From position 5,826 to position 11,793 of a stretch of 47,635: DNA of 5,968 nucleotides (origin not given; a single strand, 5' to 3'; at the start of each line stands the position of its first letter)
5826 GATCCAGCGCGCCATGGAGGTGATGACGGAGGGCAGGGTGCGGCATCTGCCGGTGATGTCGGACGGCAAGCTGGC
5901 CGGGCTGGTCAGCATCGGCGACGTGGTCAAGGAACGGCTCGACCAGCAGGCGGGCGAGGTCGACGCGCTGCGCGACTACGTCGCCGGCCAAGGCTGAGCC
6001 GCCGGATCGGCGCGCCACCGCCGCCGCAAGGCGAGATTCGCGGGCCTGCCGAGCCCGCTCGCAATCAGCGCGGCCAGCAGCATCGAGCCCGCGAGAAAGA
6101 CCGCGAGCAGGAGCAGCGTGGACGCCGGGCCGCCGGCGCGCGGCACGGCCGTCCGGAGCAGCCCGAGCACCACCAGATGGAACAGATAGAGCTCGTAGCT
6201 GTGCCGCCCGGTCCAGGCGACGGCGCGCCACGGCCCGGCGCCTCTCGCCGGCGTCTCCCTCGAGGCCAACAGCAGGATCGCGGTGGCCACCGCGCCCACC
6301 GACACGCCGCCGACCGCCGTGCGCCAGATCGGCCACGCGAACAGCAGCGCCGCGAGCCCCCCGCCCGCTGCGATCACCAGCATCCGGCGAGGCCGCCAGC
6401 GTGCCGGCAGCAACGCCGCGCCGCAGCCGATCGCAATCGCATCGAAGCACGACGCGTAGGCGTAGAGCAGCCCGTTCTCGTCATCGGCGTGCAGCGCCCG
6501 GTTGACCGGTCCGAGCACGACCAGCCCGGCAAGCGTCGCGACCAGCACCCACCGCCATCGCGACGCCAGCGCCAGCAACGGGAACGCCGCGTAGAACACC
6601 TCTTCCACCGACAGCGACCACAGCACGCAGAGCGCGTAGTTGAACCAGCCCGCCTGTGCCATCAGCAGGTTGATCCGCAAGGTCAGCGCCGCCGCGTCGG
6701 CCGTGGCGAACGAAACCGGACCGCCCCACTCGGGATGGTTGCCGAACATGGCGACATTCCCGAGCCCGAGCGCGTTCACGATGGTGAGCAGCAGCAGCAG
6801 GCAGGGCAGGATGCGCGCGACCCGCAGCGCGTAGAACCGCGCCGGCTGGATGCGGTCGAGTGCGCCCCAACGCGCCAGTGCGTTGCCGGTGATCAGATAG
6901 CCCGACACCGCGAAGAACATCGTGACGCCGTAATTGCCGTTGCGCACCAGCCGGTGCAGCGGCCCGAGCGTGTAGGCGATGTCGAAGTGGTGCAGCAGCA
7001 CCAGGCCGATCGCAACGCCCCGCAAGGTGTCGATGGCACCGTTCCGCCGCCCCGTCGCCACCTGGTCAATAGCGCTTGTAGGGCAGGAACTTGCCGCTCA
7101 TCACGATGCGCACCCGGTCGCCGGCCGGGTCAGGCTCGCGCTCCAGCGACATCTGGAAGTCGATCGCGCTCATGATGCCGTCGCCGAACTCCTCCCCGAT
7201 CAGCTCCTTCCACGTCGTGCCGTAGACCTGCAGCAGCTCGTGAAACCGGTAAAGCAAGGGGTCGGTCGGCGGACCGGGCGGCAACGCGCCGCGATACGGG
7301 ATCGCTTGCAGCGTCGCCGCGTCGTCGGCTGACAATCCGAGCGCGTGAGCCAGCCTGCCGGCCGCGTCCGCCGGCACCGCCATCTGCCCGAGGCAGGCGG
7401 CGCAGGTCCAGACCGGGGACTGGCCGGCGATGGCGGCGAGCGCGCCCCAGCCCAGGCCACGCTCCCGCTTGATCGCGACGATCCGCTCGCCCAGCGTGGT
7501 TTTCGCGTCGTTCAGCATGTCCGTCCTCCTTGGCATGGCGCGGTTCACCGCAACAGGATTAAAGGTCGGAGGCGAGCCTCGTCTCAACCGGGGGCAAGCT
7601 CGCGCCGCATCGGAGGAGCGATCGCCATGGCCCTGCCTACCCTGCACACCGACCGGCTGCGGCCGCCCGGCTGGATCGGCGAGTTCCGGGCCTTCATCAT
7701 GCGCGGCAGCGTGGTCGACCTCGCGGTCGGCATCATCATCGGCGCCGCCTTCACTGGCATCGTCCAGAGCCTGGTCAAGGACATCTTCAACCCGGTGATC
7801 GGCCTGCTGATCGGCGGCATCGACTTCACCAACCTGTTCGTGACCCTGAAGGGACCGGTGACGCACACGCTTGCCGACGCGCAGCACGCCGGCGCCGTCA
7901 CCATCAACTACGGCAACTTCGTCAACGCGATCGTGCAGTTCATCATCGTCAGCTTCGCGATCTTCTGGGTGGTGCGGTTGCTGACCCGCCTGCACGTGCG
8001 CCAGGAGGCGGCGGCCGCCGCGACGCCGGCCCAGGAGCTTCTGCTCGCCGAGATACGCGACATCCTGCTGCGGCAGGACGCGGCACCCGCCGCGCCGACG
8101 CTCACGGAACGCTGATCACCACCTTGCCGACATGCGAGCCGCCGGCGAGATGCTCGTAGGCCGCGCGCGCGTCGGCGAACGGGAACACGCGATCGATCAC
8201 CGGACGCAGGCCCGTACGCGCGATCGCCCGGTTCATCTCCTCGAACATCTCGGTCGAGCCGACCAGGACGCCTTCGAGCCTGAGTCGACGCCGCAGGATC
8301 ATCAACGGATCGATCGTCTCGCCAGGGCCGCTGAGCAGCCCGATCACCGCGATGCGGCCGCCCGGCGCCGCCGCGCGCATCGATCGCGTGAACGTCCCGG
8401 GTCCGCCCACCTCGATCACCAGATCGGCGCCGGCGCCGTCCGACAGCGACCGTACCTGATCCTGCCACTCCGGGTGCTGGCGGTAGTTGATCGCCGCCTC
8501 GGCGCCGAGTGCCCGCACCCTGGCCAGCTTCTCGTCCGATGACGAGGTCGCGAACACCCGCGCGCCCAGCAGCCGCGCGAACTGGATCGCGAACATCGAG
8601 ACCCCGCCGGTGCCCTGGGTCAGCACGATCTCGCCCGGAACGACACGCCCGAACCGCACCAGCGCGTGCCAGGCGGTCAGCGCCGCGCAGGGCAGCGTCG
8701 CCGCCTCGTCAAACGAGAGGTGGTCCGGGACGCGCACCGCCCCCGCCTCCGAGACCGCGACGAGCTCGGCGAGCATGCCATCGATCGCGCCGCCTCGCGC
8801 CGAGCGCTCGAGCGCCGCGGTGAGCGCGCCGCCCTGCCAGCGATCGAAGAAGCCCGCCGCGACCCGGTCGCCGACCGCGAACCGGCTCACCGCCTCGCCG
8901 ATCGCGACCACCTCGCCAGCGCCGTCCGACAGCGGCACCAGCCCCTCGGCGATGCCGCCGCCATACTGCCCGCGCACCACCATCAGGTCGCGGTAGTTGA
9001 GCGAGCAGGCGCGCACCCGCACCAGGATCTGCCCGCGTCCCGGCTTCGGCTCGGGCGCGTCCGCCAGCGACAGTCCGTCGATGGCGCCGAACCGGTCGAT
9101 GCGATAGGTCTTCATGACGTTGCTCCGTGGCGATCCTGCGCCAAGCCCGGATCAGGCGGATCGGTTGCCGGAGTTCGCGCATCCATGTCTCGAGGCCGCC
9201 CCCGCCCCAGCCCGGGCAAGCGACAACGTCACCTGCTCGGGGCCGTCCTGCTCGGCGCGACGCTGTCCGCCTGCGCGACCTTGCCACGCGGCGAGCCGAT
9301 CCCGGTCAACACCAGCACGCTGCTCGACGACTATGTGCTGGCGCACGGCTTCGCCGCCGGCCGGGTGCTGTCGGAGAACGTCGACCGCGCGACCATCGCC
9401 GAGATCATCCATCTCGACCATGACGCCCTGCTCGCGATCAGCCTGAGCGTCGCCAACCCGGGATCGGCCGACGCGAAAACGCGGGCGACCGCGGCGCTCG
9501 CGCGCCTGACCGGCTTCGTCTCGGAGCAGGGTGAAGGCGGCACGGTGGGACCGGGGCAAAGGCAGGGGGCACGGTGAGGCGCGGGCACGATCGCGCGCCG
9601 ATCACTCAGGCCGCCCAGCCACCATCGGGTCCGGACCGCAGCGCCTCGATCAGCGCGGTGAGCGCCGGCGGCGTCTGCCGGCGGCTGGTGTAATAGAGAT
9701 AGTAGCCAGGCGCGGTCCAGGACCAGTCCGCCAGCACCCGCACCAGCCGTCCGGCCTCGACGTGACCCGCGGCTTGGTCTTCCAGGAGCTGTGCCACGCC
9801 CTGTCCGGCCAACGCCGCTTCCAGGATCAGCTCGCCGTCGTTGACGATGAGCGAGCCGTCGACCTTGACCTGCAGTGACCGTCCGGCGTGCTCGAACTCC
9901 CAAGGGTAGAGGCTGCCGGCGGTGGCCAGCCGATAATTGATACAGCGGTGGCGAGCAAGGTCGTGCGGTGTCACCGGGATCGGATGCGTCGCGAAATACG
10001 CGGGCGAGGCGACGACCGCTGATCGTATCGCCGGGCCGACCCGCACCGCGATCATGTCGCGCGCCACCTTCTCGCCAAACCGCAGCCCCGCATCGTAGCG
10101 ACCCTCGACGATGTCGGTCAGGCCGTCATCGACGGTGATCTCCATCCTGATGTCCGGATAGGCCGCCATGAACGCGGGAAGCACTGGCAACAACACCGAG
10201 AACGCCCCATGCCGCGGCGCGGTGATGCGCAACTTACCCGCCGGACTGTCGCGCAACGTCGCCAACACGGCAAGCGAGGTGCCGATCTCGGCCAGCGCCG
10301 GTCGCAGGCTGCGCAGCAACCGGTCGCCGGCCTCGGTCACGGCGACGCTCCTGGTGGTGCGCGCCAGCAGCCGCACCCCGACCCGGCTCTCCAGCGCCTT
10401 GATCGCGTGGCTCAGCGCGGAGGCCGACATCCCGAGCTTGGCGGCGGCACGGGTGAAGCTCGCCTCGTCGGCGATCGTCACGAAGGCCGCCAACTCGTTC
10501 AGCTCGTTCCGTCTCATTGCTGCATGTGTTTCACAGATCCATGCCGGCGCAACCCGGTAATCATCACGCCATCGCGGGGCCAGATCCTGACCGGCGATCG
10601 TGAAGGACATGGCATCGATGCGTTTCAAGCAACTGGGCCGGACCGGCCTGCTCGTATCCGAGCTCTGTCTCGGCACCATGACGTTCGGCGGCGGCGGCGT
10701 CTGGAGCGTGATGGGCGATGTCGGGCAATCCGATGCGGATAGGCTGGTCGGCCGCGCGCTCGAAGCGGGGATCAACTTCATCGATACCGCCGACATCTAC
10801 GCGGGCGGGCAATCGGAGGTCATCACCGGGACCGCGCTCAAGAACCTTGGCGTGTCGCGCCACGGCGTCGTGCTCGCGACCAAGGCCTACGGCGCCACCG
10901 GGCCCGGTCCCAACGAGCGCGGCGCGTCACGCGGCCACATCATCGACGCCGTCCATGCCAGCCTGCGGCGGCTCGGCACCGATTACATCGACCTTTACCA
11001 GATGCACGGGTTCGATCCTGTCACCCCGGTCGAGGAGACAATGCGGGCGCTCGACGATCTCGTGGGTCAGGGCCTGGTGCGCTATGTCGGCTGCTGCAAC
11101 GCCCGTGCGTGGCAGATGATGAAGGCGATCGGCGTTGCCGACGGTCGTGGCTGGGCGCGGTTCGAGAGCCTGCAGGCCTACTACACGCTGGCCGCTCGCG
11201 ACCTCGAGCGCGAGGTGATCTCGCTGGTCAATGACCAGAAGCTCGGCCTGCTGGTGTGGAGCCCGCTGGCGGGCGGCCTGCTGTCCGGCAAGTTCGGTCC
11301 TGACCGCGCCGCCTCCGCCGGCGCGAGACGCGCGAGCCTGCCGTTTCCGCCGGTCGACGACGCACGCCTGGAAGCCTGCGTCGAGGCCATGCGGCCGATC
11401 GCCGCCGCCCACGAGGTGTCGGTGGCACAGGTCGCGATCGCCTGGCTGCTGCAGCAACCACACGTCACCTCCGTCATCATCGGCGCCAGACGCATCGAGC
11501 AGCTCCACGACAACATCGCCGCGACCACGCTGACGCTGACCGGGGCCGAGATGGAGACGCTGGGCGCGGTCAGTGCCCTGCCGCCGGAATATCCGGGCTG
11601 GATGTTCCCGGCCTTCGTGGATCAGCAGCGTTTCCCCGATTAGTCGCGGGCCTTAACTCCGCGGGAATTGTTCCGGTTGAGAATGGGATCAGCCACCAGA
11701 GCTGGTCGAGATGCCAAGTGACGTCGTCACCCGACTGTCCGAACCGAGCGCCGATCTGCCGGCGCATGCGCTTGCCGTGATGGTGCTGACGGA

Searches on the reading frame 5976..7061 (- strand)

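Call 9: search_protein_families(library=pfam, proteins=[window:5976-7061:-], max_evalue=0.001)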
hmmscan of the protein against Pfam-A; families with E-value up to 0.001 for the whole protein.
window:5976-7061:- (361 aa): 1 family
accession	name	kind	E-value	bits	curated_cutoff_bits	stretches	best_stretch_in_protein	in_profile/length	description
PF01757.29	Acyl_transf_3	-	2.8e-29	102.6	31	1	8-333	2-324/326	Acyltransferase domain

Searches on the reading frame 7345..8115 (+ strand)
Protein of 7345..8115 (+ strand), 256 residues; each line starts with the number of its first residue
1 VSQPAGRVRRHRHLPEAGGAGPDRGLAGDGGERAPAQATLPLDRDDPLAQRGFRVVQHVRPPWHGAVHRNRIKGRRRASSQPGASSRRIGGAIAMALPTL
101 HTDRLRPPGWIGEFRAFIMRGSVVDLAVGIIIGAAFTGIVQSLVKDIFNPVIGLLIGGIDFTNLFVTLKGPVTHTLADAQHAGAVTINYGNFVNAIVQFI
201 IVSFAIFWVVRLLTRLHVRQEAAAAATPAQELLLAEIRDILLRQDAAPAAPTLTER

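Call 9: search_protein_families(library=pfam, proteins=[window:7345-8115:+], max_evalue=0.001)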
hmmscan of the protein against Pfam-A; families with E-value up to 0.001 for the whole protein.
window:7345-8115:+ (256 aa): 1 family
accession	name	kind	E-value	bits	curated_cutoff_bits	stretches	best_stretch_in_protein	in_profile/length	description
PF01741.23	MscL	-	6.3e-41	140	27.4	1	111-241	2-122/123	Large-conductance mechanosensitive channel, MscL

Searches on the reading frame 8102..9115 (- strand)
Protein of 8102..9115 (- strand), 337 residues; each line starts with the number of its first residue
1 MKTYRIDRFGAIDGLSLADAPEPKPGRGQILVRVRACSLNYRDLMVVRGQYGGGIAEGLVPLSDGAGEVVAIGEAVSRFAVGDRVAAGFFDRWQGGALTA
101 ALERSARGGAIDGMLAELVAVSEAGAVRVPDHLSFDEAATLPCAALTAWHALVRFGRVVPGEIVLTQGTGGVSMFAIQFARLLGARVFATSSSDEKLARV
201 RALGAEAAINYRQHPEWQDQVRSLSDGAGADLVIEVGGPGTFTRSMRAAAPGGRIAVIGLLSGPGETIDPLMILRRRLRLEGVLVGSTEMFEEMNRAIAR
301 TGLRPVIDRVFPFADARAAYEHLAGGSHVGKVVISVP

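Call 9: search_protein_families(library=pfam, proteins=[window:8102-9115:-], max_evalue=0.001)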
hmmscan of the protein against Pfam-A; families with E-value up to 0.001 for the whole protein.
window:8102-9115:- (337 aa): 3 families
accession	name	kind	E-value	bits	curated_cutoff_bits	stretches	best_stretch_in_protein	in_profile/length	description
PF00107.32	ADH_zinc_N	-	1.4e-30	106.3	31.8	1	171-299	1-128/129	Zinc-binding dehydrogenase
PF13602.12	ADH_zinc_N_2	-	1.2e-21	78.5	27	1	203-334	1-134/134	Zinc-binding dehydrogenase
PF08240.17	ADH_N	-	2.4e-17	63.5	23.5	1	26-131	1-104/104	Alcohol dehydrogenase GroES-like domain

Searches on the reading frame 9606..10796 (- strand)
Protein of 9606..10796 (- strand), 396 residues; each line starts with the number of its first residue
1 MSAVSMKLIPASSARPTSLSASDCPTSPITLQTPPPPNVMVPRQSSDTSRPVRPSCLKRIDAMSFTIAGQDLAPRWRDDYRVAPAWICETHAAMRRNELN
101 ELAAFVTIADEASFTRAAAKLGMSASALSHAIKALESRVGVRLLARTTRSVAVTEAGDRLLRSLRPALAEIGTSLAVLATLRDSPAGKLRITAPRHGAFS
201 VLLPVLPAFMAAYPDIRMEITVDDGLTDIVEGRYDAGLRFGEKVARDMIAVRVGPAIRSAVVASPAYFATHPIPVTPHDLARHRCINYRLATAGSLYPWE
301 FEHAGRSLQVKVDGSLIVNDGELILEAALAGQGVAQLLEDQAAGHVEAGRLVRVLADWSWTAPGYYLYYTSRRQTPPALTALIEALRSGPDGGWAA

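Call 8: search_protein_families(library=pfam, proteins=[window:9606-10796:-], max_evalue=0.001)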
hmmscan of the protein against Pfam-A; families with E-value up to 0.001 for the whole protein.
window:9606-10796:- (396 aa): 2 families
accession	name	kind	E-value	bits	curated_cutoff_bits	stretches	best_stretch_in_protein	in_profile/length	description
PF03466.25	LysR_substrate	-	3.8e-39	134.7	28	1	183-388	2-206/209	LysR substrate binding domain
PF00126.33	HTH_1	-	4.3e-21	75.1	26.6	1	99-157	1-59/60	Bacterial regulatory helix-turn-helix protein, lysR family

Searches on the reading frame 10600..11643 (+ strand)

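Call 8: search_protein_families(library=pfam, proteins=[window:10600-11643:+], max_evalue=0.001)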
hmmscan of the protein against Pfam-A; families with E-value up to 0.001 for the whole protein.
window:10600-11643:+ (347 aa): 1 family
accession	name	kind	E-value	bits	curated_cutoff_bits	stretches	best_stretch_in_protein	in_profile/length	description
PF00248.27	Aldo_ket_red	-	2.8e-74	250.3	24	1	21-323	1-288/291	Aldo/keto reductase family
